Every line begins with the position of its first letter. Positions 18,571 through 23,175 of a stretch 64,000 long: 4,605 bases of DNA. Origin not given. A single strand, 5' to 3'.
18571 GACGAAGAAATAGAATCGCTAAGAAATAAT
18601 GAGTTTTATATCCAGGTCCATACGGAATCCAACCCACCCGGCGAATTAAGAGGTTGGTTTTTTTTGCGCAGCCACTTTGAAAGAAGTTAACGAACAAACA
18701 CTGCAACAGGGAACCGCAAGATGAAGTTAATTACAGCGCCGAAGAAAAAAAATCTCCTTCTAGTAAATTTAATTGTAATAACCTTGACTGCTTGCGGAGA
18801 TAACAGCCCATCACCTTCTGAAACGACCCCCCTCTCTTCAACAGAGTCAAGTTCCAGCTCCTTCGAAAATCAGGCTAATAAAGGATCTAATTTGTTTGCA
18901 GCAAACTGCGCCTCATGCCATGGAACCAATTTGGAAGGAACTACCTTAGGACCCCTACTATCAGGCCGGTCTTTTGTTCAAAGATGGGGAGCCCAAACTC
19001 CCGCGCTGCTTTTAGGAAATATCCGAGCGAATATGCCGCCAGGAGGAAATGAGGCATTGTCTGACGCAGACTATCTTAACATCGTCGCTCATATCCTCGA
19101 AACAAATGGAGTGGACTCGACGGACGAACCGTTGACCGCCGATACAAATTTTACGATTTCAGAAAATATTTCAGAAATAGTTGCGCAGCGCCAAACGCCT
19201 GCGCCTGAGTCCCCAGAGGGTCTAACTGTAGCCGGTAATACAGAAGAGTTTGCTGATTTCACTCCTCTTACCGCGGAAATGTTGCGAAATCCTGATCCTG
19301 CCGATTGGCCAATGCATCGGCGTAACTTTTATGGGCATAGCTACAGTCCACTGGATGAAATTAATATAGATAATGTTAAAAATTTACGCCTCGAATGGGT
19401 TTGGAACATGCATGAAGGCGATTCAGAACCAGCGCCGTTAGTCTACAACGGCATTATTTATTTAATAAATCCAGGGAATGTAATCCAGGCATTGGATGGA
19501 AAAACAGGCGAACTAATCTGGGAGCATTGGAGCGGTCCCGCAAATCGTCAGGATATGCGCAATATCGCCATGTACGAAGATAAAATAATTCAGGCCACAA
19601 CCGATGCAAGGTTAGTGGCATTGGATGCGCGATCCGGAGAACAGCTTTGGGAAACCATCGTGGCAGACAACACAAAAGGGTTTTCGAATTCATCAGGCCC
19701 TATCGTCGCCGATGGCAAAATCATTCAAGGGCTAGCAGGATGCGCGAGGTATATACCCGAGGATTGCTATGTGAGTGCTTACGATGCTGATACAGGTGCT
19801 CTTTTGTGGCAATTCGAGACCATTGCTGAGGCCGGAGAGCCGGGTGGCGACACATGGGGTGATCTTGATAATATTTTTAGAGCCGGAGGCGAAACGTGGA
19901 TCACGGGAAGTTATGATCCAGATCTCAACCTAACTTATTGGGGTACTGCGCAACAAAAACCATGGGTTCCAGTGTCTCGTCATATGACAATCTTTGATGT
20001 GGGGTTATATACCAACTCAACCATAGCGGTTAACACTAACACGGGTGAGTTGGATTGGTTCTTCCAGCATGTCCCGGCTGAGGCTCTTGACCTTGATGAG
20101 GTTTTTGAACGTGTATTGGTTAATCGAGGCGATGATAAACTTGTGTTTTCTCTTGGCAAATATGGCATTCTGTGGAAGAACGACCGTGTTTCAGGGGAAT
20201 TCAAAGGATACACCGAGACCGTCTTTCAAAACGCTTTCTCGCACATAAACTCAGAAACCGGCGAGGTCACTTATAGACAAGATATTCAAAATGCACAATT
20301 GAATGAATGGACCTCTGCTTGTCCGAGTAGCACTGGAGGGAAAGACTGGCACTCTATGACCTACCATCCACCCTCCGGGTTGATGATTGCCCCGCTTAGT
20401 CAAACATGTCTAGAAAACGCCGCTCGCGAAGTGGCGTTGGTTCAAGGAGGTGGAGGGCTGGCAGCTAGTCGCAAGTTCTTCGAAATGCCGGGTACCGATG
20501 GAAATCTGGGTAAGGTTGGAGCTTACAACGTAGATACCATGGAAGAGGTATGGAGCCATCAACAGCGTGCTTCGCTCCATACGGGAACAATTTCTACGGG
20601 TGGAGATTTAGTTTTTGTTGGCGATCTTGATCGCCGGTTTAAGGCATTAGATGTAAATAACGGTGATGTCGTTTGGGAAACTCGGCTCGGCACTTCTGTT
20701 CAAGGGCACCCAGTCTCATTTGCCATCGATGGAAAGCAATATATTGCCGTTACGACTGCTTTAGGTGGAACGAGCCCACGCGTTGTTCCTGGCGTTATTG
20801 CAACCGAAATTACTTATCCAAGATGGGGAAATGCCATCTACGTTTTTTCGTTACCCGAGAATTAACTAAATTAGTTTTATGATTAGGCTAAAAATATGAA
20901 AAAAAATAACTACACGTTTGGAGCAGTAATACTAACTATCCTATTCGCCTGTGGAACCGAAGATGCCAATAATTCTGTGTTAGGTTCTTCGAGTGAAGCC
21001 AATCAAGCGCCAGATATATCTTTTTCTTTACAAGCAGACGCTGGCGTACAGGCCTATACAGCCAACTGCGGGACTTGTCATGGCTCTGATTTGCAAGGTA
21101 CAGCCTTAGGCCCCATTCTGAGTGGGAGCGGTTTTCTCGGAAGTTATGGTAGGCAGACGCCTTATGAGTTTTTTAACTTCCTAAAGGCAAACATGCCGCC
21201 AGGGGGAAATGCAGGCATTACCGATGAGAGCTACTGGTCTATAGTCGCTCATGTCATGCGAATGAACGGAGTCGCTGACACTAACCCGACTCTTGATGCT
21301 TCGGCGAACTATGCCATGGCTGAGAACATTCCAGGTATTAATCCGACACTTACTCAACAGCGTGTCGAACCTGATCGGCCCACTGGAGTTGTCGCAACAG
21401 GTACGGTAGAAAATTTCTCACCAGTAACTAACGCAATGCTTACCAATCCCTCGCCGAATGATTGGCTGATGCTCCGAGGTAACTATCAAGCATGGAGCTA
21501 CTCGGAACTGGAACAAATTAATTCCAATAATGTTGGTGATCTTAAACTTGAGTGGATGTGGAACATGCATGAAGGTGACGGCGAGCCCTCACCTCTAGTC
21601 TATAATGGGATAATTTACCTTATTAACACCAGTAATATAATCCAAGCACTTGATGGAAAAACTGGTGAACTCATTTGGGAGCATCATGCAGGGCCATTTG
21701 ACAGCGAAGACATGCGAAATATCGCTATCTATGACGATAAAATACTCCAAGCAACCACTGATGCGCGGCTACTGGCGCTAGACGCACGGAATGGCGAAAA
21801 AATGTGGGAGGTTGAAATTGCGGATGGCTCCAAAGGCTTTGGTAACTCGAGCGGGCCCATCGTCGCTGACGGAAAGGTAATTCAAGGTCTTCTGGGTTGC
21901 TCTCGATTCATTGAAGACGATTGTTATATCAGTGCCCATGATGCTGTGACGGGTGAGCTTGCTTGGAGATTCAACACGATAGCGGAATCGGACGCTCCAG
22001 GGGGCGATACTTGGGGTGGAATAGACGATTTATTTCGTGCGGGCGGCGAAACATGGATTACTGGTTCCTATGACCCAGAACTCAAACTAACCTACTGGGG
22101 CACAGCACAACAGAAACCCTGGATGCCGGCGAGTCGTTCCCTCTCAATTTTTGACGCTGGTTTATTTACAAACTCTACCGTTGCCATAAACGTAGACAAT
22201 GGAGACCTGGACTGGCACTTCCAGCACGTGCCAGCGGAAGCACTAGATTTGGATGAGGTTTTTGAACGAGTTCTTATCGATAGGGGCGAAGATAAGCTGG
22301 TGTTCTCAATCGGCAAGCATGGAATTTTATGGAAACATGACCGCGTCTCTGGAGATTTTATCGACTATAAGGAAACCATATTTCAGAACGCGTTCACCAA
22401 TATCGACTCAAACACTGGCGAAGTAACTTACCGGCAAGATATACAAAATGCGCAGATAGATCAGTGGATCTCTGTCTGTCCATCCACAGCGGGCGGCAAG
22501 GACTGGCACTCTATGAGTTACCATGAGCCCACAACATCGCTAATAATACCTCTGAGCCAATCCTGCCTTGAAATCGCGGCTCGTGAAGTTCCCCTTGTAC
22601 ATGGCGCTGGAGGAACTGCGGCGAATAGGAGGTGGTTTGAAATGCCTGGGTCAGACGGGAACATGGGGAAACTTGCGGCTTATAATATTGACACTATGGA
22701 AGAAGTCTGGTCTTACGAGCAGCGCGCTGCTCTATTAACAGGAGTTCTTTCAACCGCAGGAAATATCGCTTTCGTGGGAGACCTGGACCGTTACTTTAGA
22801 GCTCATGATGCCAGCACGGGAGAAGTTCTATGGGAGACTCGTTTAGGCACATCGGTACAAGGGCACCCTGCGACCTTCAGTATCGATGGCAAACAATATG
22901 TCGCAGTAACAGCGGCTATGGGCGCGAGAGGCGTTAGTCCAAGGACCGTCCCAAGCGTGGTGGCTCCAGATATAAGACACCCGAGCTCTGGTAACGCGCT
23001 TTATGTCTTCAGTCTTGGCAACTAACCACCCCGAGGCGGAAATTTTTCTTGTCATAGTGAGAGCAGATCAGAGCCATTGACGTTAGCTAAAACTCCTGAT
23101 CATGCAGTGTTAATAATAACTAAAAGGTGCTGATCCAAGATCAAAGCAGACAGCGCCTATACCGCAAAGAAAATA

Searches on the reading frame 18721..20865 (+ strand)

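Call 55: search_protein_families(library=pfam, proteins=[window:18721-20865:+], max_evalue=0.0001)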
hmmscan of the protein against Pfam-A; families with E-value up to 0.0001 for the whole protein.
window:18721-20865:+ (714 aa): 6 families
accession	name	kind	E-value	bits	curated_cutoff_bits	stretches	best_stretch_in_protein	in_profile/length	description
PF01011.28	PQQ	-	1.2e-53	183.1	26.7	2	196-493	1-333/595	Glucose/ethanol/alcohol dehydrogenase, beta-propeller domain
PF13360.13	PQQ_2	-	1.4e-22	80.9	27.6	2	232-332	62-170/233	Outer membrane protein assembly factor BamB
PF13570.13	Beta-prop_ACSF4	-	1.4e-11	44.8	133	1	598-667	30-100/329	Beta-alanine-activating enzyme, beta-propeller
PF13442.11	Cytochrome_CBB3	-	2.1e-09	38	27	1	51-125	2-68/68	Cytochrome C oxidase, cbb3-type, subunit III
PF25293.1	Beta-prop_EMC1_N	-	2e-08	34.6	34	0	252-318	40-107/219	EMC1 N-terminal beta-propeller domain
PF00034.26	Cytochrom_C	-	1.6e-06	29.8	21.3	1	53-127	2-88/90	Cytochrome c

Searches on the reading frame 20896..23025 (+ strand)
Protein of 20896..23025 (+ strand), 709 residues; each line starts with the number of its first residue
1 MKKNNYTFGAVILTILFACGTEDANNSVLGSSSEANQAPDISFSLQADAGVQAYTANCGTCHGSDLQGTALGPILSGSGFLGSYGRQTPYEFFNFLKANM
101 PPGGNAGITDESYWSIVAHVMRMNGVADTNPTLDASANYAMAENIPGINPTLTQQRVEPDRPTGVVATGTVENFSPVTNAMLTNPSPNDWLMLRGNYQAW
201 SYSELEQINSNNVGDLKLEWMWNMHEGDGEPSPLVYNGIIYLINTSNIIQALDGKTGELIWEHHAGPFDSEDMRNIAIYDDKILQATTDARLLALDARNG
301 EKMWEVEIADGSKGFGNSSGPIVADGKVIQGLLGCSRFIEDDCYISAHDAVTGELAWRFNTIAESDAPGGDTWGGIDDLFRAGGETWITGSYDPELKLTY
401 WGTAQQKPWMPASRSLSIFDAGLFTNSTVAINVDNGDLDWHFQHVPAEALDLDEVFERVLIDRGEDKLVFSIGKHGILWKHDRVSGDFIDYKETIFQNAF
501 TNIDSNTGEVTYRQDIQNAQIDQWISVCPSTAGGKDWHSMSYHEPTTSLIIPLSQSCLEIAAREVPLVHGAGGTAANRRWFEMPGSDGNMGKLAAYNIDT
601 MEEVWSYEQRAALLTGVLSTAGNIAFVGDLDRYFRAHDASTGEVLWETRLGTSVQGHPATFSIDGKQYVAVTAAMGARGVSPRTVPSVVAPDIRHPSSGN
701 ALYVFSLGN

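Call 13: search_protein_families(library=pfam, proteins=[window:20896-23025:+], max_evalue=0.001)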
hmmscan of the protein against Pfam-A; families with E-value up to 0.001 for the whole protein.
window:20896-23025:+ (709 aa): 6 families
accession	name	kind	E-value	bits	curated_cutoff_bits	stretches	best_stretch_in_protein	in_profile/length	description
PF01011.28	PQQ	-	4.3e-54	184.7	26.7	2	190-487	1-333/595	Glucose/ethanol/alcohol dehydrogenase, beta-propeller domain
PF13360.13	PQQ_2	-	3.1e-21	76.5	27.6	2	226-328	62-172/233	Outer membrane protein assembly factor BamB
PF13570.13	Beta-prop_ACSF4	-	5.2e-11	43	133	2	212-312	119-213/329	Beta-alanine-activating enzyme, beta-propeller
PF13442.11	Cytochrome_CBB3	-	1.3e-08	35.5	27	1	46-120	2-68/68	Cytochrome C oxidase, cbb3-type, subunit III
PF25293.1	Beta-prop_EMC1_N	-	1.7e-06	28.3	34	0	243-312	37-107/219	EMC1 N-terminal beta-propeller domain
PF00034.26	Cytochrom_C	-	0.00058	21.6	21.3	0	48-80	2-35/90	Cytochrome c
